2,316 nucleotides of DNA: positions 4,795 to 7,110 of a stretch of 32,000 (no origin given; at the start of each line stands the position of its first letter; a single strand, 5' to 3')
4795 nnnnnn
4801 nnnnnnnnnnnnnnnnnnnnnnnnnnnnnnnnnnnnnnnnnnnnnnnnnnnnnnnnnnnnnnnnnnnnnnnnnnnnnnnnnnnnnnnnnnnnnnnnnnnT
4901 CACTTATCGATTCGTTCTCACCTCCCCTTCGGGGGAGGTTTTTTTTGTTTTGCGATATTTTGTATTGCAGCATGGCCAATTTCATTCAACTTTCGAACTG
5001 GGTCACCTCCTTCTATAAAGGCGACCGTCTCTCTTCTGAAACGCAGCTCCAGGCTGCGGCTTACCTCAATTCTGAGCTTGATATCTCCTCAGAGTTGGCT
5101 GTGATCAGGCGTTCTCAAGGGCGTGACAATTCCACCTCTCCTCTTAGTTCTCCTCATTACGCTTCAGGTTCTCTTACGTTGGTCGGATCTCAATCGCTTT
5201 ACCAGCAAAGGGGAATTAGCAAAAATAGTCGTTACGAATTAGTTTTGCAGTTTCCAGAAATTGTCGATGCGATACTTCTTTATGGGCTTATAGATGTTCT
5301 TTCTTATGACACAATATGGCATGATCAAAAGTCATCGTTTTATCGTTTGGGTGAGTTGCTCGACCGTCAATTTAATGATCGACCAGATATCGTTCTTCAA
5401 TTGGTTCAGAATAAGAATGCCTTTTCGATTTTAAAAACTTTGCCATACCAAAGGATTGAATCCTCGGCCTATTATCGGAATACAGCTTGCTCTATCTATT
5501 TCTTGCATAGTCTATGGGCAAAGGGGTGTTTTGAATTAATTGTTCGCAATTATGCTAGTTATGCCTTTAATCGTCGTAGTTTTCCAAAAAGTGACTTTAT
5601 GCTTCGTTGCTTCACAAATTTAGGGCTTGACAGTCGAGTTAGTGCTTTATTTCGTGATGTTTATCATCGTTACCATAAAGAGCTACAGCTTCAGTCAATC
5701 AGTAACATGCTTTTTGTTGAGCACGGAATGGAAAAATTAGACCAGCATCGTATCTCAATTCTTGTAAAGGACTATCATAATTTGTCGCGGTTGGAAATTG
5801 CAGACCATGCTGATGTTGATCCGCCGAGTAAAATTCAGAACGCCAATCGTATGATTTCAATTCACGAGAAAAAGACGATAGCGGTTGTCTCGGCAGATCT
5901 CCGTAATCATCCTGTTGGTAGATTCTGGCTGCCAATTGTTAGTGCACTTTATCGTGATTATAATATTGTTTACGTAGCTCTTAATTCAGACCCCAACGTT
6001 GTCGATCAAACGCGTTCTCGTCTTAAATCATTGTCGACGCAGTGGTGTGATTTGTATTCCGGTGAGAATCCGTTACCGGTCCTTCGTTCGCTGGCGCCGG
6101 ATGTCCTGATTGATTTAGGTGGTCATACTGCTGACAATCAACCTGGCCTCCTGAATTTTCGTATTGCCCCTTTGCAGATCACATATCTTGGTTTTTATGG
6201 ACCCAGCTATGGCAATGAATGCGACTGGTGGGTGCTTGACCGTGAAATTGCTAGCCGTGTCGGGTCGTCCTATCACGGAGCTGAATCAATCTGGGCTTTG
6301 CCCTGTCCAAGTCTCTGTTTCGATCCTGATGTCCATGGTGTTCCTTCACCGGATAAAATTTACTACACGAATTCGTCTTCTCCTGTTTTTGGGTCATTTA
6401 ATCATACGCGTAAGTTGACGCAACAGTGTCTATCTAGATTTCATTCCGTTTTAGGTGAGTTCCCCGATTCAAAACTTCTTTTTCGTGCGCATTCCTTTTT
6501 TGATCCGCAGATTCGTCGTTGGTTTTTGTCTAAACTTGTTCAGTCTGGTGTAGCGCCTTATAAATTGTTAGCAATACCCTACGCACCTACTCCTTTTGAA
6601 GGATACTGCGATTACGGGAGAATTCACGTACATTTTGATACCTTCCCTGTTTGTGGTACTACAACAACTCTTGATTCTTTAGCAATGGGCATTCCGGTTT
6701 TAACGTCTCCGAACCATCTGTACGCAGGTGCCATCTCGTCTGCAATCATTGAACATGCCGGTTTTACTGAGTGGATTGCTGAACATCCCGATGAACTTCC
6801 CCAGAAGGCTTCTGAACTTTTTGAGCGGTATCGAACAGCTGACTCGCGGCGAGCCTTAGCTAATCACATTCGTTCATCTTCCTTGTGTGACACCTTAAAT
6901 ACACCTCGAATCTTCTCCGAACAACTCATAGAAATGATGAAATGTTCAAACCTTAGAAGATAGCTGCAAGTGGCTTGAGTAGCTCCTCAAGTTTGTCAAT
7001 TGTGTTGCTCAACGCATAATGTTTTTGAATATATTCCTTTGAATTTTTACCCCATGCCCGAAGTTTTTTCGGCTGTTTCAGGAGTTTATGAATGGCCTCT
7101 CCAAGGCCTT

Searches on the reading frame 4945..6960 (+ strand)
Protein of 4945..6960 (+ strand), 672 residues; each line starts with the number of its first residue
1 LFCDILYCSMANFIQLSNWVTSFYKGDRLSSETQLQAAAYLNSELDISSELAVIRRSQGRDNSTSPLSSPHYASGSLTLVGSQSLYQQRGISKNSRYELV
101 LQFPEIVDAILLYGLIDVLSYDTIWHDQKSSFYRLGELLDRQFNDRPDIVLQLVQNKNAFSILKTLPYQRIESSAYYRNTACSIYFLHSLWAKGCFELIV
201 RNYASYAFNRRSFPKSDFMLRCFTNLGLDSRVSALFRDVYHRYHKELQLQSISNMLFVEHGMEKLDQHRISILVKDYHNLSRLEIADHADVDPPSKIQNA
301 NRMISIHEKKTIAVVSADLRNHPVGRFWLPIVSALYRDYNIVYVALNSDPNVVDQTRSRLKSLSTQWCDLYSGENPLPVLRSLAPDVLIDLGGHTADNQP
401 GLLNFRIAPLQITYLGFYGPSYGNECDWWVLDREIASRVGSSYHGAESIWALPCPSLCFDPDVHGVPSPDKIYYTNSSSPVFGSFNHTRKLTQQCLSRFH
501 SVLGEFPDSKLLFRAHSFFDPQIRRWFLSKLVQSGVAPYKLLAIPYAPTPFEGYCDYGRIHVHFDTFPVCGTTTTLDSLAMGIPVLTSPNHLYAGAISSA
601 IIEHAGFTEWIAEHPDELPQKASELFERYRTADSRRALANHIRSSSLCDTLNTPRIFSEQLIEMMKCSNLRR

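Call 9: search_protein_families(library=pfam, proteins=[window:4945-6960:+], max_evalue=0.001)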
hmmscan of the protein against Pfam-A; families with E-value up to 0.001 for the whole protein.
window:4945-6960:+ (672 aa): 1 family
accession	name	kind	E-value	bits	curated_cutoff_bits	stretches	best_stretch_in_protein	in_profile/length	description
PF13844.12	Glyco_transf_41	-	1.6e-11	43.6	25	1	476-645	365-530/543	Glycosyl transferase family 41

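Call 30: search_protein_families(library=ncbifam, proteins=[window:4945-6960:+], max_evalue=0.001)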
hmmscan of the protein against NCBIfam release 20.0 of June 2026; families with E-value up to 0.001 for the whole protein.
window:4945-6960:+ (672 aa): 0 families

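Call 65: search_solved_structures(query=window:4945-6960:+, max_evalue=0.01)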
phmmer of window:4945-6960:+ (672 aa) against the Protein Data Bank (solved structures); distinct sequences matched with E-value up to 0.01: 19.
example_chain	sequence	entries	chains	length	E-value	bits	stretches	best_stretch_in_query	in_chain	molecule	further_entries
7y4i_A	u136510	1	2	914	3.4e-32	114.8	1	310-648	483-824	Probable UDP-N-acetylglucosamine--peptide N-acetylglucosaminyltransferase SPINDLY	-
8dtf_A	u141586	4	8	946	9.1e-32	113.4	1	310-648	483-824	Probable UDP-N-acetylglucosamine--peptide N-acetylglucosaminyltransferase SPINDLY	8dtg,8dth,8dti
5djs_A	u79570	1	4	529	5e-26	94.4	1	306-649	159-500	Tetratricopeptide TPR_2 repeat protein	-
2vsn_A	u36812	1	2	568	5e-14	54.8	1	313-610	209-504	XCOGT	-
2jlb_A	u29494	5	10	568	9.2e-14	53.9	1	313-610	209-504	XCC0866 | XCOGT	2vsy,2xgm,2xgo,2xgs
5npr_A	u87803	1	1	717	6.8e-08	34.5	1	479-622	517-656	UDP-N-acetylglucosamine--peptide N-acetylglucosaminyltransferase 110 kDa subunit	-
5nps_A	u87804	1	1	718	6.8e-08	34.5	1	479-622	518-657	UDP-N-acetylglucosamine--peptide N-acetylglucosaminyltransferase 110 kDa subunit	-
8cm9_A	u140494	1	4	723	6.9e-08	34.5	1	479-622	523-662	UDP-N-acetylglucosamine--peptide N-acetylglucosaminyltransferase 110 kDa subunit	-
3pe3_A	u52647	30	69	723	6.9e-08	34.5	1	479-622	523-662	UDP-N-acetylglucosamine--peptide N-acetylglucosaminyltransferase 110 kDa subunit | UDP-N-ACETYLGLUCOSAMINE--PEPTIDE N-ACETYLGLUCOSAMINYL TRANSFERASE 110 KDA SUB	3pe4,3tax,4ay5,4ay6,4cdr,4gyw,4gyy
6tka_AAA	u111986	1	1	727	7e-08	34.5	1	479-622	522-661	UDP-N-acetylglucosamine--peptide N-acetylglucosaminyltransferase 110 kDa subunit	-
5lvv_A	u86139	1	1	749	7.7e-08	34.3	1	479-622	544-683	UDP-N-acetylglucosamine--peptide N-acetylglucosaminyltransferase 110 kDa subunit,UDP-N-ace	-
5lwv_A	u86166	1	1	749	7.7e-08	34.3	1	479-622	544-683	Host cell factor 1,UDP-N-acetylglucosamine--peptide N-acetylglucosaminyltransferase 110 kD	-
6q4m_A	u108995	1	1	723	9.7e-08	34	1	479-622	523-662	UDP-N-acetylglucosamine--peptide N-acetylglucosaminyltransferase 110 kDa subunit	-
7yeh_B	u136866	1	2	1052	2.2e-07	32.9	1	479-622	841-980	UDP-N-acetylglucosamine--peptide N-acetylglucosaminyltransferase 110 kDa subunit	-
7yea_A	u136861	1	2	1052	2.2e-07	32.9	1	479-622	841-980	UDP-N-acetylglucosamine--peptide N-acetylglucosaminyltransferase 110 kDa subunit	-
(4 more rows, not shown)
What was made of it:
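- The adjacent GT41 matches SPINDLY at E 3e-32 (call 65).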
